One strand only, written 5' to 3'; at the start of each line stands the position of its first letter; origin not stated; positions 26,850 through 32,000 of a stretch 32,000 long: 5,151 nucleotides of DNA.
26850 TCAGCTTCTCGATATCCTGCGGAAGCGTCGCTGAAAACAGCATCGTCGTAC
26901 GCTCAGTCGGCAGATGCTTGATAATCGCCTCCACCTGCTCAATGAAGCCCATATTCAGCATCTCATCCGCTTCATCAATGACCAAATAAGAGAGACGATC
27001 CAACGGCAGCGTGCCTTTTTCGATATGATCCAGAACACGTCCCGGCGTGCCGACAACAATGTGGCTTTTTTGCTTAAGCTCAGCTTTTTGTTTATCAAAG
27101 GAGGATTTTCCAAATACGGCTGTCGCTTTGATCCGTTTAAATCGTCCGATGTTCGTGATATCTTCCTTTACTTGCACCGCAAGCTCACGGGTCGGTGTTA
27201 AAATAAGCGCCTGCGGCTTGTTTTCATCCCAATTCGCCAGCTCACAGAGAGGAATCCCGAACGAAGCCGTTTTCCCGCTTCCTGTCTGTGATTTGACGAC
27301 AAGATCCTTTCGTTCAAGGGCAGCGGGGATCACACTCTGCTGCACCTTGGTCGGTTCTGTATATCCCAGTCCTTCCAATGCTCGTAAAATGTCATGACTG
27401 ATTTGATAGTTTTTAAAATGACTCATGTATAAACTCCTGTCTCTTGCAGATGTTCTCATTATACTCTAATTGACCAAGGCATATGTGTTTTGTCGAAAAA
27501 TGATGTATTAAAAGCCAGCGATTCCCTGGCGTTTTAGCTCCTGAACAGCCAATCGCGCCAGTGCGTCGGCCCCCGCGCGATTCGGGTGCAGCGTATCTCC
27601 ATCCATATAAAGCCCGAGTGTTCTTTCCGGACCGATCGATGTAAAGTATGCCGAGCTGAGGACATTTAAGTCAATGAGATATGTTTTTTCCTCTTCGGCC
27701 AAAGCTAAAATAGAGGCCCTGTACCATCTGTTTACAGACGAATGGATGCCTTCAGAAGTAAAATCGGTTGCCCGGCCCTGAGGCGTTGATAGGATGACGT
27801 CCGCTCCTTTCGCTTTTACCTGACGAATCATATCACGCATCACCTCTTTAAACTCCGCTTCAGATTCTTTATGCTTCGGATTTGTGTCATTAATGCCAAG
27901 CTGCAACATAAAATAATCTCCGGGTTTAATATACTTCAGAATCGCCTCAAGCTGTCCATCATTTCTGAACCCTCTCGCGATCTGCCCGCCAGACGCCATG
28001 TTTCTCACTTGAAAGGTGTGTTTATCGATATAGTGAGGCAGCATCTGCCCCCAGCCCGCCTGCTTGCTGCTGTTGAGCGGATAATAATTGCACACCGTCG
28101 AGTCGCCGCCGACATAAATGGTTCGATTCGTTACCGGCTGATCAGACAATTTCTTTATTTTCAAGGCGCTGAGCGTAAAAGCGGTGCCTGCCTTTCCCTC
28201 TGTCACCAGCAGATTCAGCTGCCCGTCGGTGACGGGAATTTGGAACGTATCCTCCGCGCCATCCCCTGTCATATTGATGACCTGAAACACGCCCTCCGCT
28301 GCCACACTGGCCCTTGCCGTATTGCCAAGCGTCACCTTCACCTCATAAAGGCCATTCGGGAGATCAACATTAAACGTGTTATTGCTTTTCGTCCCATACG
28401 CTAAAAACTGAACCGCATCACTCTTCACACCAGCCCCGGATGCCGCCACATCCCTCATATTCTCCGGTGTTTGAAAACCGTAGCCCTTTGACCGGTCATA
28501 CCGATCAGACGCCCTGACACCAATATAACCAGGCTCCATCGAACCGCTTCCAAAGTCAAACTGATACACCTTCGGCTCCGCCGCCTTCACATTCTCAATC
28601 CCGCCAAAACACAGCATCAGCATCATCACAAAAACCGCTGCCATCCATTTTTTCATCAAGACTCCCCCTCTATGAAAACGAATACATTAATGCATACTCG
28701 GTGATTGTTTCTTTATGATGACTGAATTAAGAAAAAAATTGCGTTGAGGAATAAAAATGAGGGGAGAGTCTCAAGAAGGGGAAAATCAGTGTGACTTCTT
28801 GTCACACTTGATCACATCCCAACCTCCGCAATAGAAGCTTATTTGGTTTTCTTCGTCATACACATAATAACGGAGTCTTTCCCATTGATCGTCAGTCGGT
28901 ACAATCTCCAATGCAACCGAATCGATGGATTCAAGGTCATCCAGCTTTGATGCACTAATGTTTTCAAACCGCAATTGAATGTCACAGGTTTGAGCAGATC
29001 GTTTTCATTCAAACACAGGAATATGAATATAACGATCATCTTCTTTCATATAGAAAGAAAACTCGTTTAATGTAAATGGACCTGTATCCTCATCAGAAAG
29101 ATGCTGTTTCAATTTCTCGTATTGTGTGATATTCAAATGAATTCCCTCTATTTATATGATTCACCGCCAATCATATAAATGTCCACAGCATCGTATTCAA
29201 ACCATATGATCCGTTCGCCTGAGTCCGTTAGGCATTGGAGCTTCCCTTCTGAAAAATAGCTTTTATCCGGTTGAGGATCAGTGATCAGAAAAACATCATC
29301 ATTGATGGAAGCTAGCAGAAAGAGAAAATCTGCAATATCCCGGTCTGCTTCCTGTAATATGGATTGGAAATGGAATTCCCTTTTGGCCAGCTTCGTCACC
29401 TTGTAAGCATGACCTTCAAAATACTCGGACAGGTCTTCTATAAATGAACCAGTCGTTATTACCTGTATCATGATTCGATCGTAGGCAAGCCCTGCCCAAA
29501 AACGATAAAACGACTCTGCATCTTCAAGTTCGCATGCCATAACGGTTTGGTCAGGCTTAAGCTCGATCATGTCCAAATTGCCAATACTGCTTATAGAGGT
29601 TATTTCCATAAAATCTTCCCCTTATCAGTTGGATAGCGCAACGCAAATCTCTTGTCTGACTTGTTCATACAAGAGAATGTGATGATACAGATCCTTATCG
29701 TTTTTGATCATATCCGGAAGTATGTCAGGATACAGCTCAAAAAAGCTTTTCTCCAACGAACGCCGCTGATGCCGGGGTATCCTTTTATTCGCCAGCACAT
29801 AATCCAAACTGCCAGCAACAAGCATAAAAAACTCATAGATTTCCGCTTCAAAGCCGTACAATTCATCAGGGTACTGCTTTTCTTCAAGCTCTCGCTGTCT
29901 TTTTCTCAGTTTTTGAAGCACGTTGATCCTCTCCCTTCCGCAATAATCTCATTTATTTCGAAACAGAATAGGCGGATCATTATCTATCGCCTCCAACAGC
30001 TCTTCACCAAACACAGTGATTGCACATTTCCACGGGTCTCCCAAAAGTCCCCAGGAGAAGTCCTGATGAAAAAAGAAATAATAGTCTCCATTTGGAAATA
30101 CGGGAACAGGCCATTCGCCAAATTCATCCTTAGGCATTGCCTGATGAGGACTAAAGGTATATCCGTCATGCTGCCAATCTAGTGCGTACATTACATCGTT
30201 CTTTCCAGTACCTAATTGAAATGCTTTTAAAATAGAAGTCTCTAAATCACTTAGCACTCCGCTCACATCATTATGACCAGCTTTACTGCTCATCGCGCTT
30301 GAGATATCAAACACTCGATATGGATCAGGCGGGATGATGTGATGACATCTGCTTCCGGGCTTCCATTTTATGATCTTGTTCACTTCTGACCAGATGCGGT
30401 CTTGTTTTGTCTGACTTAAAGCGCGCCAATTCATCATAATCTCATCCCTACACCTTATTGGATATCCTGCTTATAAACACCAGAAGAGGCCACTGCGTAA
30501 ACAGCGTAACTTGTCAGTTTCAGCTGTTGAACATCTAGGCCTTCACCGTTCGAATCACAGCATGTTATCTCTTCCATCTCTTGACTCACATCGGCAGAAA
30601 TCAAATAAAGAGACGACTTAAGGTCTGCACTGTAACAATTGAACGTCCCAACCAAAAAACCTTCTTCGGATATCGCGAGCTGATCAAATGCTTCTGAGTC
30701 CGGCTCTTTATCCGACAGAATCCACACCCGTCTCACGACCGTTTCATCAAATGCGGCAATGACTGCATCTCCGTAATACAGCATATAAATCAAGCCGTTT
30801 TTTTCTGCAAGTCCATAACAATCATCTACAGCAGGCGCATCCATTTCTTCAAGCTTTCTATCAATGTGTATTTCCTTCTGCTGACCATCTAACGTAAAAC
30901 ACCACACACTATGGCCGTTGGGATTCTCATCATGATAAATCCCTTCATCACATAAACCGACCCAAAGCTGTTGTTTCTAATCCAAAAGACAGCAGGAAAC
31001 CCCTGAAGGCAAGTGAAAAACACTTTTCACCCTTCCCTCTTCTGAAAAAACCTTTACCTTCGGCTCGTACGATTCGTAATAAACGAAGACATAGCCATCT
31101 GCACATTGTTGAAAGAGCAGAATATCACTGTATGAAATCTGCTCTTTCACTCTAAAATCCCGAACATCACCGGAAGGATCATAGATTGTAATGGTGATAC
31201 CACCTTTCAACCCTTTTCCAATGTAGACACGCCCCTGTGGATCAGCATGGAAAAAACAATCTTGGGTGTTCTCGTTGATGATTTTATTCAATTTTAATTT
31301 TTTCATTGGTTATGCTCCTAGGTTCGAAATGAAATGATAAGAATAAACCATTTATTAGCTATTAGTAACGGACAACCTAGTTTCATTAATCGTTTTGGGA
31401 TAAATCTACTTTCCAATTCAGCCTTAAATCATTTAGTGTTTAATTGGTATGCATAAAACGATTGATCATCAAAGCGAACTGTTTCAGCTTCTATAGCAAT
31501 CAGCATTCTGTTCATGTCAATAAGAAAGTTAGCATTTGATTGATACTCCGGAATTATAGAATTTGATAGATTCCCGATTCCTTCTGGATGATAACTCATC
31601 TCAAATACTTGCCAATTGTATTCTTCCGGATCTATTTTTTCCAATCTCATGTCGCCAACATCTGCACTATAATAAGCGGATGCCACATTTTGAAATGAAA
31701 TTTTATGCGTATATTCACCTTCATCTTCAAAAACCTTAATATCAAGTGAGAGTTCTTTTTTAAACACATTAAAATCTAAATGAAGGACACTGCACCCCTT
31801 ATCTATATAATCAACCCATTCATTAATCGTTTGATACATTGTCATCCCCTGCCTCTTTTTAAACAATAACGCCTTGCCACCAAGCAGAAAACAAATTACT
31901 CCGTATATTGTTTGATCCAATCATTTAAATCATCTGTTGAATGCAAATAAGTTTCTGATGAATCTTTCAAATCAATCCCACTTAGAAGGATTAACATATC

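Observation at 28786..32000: Tight same-strand array of small unrelated ORFs: a likely orphan immunity (poly-immunity) island downstream of a polymorphic toxin locus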

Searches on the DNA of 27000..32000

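Call 97: search_rna_families(source=window, start=27000, end=32000, threshold=evalue, max_evalue=1)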
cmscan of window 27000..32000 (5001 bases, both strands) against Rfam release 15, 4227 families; matches with E-value up to 1: 1.
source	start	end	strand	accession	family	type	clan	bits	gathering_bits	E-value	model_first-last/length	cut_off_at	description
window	29272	29294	+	RF03092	Ocean-VII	Gene; sRNA;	-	16.7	53.5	0.25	1-41/41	no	Ocean-VII RNA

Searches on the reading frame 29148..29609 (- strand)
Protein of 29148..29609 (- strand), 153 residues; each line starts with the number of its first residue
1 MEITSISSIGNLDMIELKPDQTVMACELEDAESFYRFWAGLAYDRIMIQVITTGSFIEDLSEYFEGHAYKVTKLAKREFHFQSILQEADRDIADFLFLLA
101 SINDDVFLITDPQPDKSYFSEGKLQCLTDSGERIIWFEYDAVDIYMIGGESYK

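Call 6: search_protein_families(library=pfam, proteins=[window:29151-29609:-], max_evalue=1)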
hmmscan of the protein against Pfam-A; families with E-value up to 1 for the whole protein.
seq(153 aa): 0 families

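Call 7: search_protein_families(library=ncbifam, proteins=[window:29151-29609:-], max_evalue=1)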
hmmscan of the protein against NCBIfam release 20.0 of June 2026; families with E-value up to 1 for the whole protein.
seq(153 aa): 0 families

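Call 53: find_related_loci(query=A2, collection=viral_contigs, flank=8000)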
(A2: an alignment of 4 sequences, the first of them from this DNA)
Query A2 (153 aa) in viral_contigs; peptide patterns used: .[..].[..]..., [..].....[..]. (x = any residue, [..] = any of these).
52 stretches matched a pattern, but none encodes a relative of the query by tblastn (E <= 1e-3).

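Call 61: search_protein_representatives(protein=window:29148-29609:-)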
Query: 153 residues. Proteins with E-value up to 0.001 (for the whole library): 14; up to 1e-10: 6; up to 1e-30: 3. The best 14 are listed.
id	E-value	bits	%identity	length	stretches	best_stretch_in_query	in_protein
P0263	2.2e-83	293.5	87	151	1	1-150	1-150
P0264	7.3e-38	145.8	91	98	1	1-77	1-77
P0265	2.4e-37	144.1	86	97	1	1-79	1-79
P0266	4.7e-25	104.2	77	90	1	1-69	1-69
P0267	2.2e-18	82.6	84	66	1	1-49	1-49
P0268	2.6e-17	79.1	33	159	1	4-147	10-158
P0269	2.8e-09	53.0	38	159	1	23-146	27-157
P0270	4.6e-07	45.8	77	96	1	120-149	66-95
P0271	1.6e-06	44.1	36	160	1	40-146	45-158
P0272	7.1e-05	38.7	26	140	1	10-113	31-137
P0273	7.3e-05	38.7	30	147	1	25-114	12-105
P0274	1.7e-04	37.5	25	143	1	13-147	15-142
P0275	4.1e-04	36.3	24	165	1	9-146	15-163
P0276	6.2e-04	35.7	35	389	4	104-151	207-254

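Call 71: find_related_loci(query=A6, collection=metagenome_contigs, flank=8000)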
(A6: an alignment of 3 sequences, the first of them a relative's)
Query A6 (159 aa) in metagenome_contigs; peptide patterns used: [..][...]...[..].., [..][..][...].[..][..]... (x = any residue, [..] = any of these).
213 stretches matched a pattern; 4 encode a relative of the query (tblastn E <= 1e-3); 4 distinct loci.
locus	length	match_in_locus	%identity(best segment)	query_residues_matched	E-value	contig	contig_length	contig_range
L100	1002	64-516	31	2-159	3e-16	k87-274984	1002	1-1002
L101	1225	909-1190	35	64-157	6e-16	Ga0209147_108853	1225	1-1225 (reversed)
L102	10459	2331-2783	31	2-159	7e-16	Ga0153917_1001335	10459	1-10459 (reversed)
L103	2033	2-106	42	122-157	2e-6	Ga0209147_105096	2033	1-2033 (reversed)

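Call 74: predict_structure(alignment_id=A5)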
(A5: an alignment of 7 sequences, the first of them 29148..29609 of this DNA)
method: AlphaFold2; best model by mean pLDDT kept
length: 153 residues; sequences in the alignment: 7
mean_pLDDT: 86.6   pTM: 0.84
mean pLDDT of the five models: 86.6, 85.6, 80.3, 80.1, 78.3
residues with pLDDT >= 90: 75; 70-90: 71; 50-70: 4; < 50: 3
segments of 3 or more residues with pLDDT < 50: 151-153
pLDDT, mean of each block of 10 residues (from residue 1): 80 79 90 95 93 85 87 88 94 94 92 86 77 88 83 39
secondary structure, 60 per line:
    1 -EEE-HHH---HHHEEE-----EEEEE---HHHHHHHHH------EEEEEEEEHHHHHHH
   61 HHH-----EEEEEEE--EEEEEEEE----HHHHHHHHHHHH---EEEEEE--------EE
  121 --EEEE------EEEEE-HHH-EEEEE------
elements in order: E2-4 E15-17 E23-27 H31-39 E46-53 H54-63 E69-75 E78-85 H90-101 E105-110 E123-126 E133-137 E143-147

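Call 77: fold_search(model_id=the predicted structure, library=pdb)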
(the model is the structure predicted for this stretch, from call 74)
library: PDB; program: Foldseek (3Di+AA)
matches with E <= 10: 877; with E <= 0.001: 0
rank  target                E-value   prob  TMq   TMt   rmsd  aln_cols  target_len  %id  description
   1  5m1j_A1               3.8e-02  0.33  0.26  0.14  10.5       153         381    9  Nonstop ribosomal complex bound with Dom34 and Hbs1 (released 2017-01-18)
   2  2bj3_B                4.8e-02  0.77  0.29  0.31   5.4        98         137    8  NIKR-apo (released 2005-04-08)
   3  2nyh_B                6.0e-02  0.80  0.28  0.34   5.2        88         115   15  Crystal structure of putative dioxygenase (YP_555069.1) from Burkholderia Xenovorans LB400 at 1.70 A resolution (released 2006-12-12)
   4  3bkt_D                1.0e-01  0.94  0.31  0.53   3.7        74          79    5  Copper-bound C-terminal Domain of NikR (released 2008-02-19)
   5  2pzz_B                1.0e-01  0.33  0.26  0.31  10.9       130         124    5  2.2 A resolution crystal structure of UPF0201 protein from Methanococcus jannaschii (released 2007-05-29)
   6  5lzw_ii               1.0e-01  0.23  0.26  0.14   9.6       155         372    8  Structure of the mammalian rescue complex with Pelota and Hbs1l assembled on a truncated mRNA. (released 2016-11-30)
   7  5xlk_A                1.1e-01  0.08  0.17  0.15  19.0       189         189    7  Crystal structure of the flagellar cap protein FliD D2-D3 domains from Serratia marcescens in Space group I422 (released 2017-06-14)
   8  1xbw_C                1.1e-01  0.60  0.26  0.39   8.8        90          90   16  1.9A Crystal Structure of the protein isdG from Staphylococcus aureus aureus, Structural genomics, MCSG (released 2004-10-12)
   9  1q5y_A                1.2e-01  0.95  0.35  0.57   4.7        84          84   12  Nickel-Bound C-terminal Regulatory Domain of NikR (released 2003-09-30)
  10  2wny_A                1.2e-01  0.14  0.21  0.22  12.0       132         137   14  Structure of Mth689, a DUF54 protein from Methanothermobacter thermautotrophicus (released 2010-09-01)
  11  2hza_A                1.3e-01  0.89  0.34  0.38   4.7        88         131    8  Nickel-bound full-length Escherichia coli NikR (released 2006-08-22)
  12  5a76_D                1.4e-01  0.80  0.33  0.42   6.9       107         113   15  KSHV LANA (ORF73) C-terminal domain, open non-ring conformation: orthorhombic crystal form (released 2015-10-28)
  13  3izq_0                1.4e-01  0.20  0.26  0.15   9.7       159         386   11  Structure of the Dom34-Hbs1-GDPNP complex bound to a translating ribosome (released 2011-06-01)
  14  3pht_A                1.5e-01  0.80  0.33  0.41   6.0        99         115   11  Crystal structure of H74A mutant of Helicobacter Pylori NikR (released 2011-11-23)
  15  2bj3_C                1.5e-01  0.66  0.31  0.33   5.0        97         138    7  NIKR-apo (released 2005-04-08)
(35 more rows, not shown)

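Call 88: search_protein_families(library=padloc, proteins=[window:29151-29609:-], max_evalue=0.1)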
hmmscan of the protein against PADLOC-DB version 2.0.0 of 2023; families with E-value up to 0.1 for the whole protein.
seq(153 aa): 0 families

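Call 89: search_protein_families(library=phrogs, proteins=[window:29151-29609:-], max_evalue=0.1)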
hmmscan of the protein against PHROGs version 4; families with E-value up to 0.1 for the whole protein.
seq(153 aa): 1 family
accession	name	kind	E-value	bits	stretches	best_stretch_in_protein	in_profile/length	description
phrog_13813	-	unknown function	0.018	16.3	1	43-128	18-105/144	-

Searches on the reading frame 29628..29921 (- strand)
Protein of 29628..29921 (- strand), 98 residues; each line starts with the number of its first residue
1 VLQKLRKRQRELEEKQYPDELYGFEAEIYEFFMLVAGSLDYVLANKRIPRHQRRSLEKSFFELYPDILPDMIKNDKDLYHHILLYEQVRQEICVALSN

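Call 6: search_protein_families(library=pfam, proteins=[window:29628-29921:-], max_evalue=1)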
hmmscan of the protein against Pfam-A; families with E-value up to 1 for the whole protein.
seq(98 aa): 2 families
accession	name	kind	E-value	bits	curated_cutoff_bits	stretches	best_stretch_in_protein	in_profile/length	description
PF14176.11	YxiJ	-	1.1e-13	52.2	27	1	19-90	31-106/109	YxiJ-like protein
PF09494.16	Slx4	-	0.086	13.3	24.8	1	70-86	6-22/60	Slx4 endonuclease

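Call 7: search_protein_families(library=ncbifam, proteins=[window:29628-29921:-], max_evalue=1)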
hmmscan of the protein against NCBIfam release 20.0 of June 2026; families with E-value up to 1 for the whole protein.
seq(98 aa): 0 families

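Call 88: search_protein_families(library=padloc, proteins=[window:29628-29921:-], max_evalue=0.1)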
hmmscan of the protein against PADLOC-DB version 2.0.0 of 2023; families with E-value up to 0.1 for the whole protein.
seq(98 aa): 0 families

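Call 89: search_protein_families(library=phrogs, proteins=[window:29628-29921:-], max_evalue=0.1)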
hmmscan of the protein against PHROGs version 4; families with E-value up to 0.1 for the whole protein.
seq(98 aa): 0 families
